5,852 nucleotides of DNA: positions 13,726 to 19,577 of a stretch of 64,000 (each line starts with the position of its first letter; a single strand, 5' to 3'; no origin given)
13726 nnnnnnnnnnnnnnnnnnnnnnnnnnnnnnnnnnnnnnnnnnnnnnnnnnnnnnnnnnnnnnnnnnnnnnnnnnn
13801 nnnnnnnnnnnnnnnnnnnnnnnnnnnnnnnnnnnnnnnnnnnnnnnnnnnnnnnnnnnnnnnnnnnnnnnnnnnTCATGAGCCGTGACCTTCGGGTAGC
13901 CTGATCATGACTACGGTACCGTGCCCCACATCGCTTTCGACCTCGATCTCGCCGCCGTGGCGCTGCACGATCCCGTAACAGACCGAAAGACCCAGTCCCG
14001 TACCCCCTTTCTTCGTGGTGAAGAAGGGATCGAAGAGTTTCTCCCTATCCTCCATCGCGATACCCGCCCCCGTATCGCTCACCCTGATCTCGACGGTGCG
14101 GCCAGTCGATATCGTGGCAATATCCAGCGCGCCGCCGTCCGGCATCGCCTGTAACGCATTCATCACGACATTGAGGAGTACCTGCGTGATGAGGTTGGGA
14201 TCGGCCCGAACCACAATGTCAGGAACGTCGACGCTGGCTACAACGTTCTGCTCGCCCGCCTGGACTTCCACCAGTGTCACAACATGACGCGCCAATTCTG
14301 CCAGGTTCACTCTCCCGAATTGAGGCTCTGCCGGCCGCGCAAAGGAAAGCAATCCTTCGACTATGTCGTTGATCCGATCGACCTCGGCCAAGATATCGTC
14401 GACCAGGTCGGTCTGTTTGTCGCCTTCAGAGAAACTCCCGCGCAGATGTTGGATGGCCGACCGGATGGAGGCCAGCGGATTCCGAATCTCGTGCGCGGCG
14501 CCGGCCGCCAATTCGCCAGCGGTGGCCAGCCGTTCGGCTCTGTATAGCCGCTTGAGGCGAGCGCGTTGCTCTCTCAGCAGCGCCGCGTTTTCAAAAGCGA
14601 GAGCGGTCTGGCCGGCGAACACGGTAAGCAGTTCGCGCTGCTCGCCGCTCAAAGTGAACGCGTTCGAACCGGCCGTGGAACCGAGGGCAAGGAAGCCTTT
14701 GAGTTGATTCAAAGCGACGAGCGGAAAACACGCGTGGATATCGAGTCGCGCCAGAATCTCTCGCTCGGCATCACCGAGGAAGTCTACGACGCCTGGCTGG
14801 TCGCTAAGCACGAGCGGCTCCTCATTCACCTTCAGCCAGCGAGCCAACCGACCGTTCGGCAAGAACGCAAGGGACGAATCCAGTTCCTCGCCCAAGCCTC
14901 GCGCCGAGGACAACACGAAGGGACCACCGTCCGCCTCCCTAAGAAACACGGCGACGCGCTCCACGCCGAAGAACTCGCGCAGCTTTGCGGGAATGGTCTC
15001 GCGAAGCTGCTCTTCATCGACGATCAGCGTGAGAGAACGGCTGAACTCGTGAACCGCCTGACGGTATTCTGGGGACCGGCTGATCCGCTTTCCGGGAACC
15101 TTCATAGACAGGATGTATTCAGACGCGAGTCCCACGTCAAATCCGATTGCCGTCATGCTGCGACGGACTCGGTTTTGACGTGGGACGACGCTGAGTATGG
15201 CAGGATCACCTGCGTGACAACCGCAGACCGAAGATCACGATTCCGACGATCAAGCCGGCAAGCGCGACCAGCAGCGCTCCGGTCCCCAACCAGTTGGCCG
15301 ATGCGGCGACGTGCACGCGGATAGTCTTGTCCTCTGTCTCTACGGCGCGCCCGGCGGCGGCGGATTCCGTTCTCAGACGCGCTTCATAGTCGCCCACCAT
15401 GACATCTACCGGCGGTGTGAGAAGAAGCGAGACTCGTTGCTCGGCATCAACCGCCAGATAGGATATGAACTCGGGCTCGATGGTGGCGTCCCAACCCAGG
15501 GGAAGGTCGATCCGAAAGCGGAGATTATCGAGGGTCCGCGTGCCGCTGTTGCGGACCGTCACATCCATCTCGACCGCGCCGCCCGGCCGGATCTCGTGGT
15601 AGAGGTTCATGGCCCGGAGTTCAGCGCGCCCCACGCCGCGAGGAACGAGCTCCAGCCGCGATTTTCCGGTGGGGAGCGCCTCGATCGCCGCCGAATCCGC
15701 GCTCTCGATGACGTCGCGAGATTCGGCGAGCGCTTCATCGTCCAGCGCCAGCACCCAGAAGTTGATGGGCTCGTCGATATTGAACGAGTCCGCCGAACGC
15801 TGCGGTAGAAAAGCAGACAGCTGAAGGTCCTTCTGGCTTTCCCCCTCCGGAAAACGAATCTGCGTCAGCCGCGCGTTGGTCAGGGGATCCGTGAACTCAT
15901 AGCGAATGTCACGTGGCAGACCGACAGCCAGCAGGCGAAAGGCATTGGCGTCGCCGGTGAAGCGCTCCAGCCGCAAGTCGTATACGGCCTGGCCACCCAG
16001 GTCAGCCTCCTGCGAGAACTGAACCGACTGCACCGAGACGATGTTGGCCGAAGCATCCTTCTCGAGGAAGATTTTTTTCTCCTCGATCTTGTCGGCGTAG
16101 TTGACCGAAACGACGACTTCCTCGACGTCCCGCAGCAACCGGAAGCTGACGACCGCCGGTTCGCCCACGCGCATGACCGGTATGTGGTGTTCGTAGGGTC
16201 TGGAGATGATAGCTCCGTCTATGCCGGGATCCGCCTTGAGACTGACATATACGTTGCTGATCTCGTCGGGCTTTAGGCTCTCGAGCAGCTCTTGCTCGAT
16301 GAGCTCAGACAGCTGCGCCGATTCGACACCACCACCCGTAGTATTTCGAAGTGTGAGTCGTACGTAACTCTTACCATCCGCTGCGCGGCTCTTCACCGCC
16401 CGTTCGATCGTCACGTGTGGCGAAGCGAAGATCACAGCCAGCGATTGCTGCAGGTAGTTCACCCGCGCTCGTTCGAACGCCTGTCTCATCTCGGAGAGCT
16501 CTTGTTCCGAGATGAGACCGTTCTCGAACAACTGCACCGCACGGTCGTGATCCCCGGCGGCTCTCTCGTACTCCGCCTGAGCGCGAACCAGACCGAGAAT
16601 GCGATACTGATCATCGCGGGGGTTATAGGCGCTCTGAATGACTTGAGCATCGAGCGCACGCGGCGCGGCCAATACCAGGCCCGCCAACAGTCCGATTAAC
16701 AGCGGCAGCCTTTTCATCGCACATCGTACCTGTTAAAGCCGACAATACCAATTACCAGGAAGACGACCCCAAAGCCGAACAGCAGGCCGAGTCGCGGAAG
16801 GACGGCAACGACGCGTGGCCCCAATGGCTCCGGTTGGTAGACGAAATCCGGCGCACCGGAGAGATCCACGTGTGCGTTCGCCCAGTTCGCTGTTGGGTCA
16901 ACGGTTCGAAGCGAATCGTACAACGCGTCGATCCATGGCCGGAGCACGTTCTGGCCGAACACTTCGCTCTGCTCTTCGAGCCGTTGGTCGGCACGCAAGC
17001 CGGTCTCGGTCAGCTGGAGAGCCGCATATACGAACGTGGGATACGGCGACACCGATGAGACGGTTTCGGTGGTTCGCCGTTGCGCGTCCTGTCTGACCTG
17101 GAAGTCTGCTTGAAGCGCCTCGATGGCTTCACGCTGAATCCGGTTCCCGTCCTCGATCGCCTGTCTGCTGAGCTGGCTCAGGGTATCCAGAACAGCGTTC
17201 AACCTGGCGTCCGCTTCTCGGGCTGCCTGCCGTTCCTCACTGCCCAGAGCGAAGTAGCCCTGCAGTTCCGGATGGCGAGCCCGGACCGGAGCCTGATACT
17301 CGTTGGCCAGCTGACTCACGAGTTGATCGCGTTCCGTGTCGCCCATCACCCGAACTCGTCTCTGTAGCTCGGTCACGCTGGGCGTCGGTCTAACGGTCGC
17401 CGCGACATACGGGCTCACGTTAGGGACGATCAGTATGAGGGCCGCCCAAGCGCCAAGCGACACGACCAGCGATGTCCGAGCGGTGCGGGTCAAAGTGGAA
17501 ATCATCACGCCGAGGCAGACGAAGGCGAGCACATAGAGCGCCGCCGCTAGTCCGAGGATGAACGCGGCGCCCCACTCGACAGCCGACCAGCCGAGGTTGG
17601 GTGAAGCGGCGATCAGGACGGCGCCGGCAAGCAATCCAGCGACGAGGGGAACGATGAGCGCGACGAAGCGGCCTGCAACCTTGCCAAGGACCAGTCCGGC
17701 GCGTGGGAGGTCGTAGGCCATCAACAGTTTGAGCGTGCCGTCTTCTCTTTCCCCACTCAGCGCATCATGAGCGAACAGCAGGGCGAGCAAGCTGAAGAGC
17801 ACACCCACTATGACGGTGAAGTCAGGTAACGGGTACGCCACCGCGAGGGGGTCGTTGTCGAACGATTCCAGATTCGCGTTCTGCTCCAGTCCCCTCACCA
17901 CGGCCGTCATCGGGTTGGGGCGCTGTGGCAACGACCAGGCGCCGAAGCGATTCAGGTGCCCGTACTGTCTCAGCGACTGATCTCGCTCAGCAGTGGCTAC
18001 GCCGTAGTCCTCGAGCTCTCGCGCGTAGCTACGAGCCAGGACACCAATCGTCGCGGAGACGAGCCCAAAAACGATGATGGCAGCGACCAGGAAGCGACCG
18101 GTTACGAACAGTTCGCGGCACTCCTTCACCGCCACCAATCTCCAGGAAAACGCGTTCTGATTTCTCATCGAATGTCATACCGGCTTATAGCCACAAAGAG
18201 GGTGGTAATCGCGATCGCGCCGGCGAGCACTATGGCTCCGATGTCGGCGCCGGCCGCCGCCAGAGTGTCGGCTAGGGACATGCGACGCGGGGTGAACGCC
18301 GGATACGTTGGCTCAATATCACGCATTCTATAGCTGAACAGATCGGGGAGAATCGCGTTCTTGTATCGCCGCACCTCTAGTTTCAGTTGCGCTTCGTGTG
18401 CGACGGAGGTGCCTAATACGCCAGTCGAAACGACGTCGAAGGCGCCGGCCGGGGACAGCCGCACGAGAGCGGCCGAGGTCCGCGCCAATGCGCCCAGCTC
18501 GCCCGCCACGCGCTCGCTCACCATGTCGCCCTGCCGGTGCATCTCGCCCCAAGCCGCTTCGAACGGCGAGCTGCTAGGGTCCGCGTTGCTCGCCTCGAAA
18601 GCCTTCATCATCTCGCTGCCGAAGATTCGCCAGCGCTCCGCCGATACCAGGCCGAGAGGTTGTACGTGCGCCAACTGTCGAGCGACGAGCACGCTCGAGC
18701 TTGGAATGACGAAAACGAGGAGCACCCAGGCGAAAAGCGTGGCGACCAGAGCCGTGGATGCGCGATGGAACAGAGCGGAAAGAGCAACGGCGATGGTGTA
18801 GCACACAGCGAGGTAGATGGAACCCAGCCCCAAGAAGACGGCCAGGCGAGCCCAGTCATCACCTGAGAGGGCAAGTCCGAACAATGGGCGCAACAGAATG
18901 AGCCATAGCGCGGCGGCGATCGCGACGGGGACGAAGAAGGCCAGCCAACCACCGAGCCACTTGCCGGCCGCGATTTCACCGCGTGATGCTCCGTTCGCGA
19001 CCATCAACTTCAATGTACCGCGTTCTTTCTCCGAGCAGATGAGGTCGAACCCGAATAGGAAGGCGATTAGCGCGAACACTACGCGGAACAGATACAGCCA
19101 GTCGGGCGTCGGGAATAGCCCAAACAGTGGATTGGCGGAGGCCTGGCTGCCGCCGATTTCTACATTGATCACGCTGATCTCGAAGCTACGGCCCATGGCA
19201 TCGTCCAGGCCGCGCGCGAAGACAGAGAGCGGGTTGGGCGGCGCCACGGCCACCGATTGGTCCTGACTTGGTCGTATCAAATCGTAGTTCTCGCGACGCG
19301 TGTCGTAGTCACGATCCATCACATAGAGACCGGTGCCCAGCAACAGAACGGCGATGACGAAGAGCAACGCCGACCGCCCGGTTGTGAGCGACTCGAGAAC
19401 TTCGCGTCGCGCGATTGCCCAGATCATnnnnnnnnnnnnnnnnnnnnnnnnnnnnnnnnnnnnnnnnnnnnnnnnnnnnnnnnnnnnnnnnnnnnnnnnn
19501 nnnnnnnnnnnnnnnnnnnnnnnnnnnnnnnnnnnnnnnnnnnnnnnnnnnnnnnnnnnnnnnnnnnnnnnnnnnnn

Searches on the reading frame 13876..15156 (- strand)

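Call 13: search_protein_families(library=pfam, proteins=[window:13876-15156:-], max_evalue=0.001)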
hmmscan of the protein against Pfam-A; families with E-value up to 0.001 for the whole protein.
window:13876-15156:- (426 aa): 6 families
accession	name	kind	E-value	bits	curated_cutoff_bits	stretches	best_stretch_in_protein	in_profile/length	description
PF02518.31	HATPase_c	-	1.9e-27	96.3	26.4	1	319-422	2-109/111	Histidine kinase-, DNA gyrase B-, and HSP90-like ATPase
PF00512.31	HisKA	-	2.9e-15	56.5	26.9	1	214-275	3-63/66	His Kinase A (phospho-acceptor) domain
PF01590.32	GAF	-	1.2e-10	42.4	22.4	1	48-187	2-132/133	GAF domain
PF13492.12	GAF_3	-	1.9e-06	28.8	27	1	59-190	13-129/129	GAF domain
PF13185.12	GAF_2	-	3.8e-06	27.6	28.6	1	47-189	3-136/136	GAF domain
PF10090.15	HPTransfase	-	0.00014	22.1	22.9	1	325-369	34-78/123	Histidine phosphotransferase C-terminal domain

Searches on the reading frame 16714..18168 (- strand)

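Call 13: search_protein_families(library=pfam, proteins=[window:16714-18168:-], max_evalue=0.001)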
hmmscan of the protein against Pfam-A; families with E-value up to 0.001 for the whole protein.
window:16714-18168:- (484 aa): 3 families
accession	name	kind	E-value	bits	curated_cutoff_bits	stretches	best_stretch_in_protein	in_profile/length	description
PF12679.13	ABC2_membrane_2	-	1.4e-29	103.7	27.2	1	12-381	3-237/283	ABC-2 family transporter protein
PF12698.13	ABC2_membrane_3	-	3.4e-08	33.4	31.6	1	118-244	165-286/347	ABC-2 family transporter protein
PF01061.29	ABC2_membrane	-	0.00019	21.5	26.9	1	120-237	55-166/211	ABC-2 type transporter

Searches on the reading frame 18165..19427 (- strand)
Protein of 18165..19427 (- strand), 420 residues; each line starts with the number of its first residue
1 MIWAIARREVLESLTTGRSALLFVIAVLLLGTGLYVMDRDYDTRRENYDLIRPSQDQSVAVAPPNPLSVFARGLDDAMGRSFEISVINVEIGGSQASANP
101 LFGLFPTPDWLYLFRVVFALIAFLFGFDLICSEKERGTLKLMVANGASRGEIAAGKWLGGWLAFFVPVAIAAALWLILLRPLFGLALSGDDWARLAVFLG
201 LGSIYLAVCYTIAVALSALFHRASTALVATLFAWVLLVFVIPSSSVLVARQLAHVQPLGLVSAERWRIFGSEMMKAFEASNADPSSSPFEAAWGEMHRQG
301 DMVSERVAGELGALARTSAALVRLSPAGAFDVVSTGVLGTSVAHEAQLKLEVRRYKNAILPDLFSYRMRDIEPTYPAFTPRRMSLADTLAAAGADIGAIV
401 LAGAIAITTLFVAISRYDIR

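Call 13: search_protein_families(library=pfam, proteins=[window:18165-19427:-], max_evalue=0.001)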
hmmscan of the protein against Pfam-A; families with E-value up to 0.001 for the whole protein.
window:18165-19427:- (420 aa): 2 families
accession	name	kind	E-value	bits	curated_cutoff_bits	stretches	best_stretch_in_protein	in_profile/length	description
PF12679.13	ABC2_membrane_2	-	1.8e-26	93.5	27.2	1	3-257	1-215/283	ABC-2 family transporter protein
PF12698.13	ABC2_membrane_3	-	1e-09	38.4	31.6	1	116-244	170-290/347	ABC-2 family transporter protein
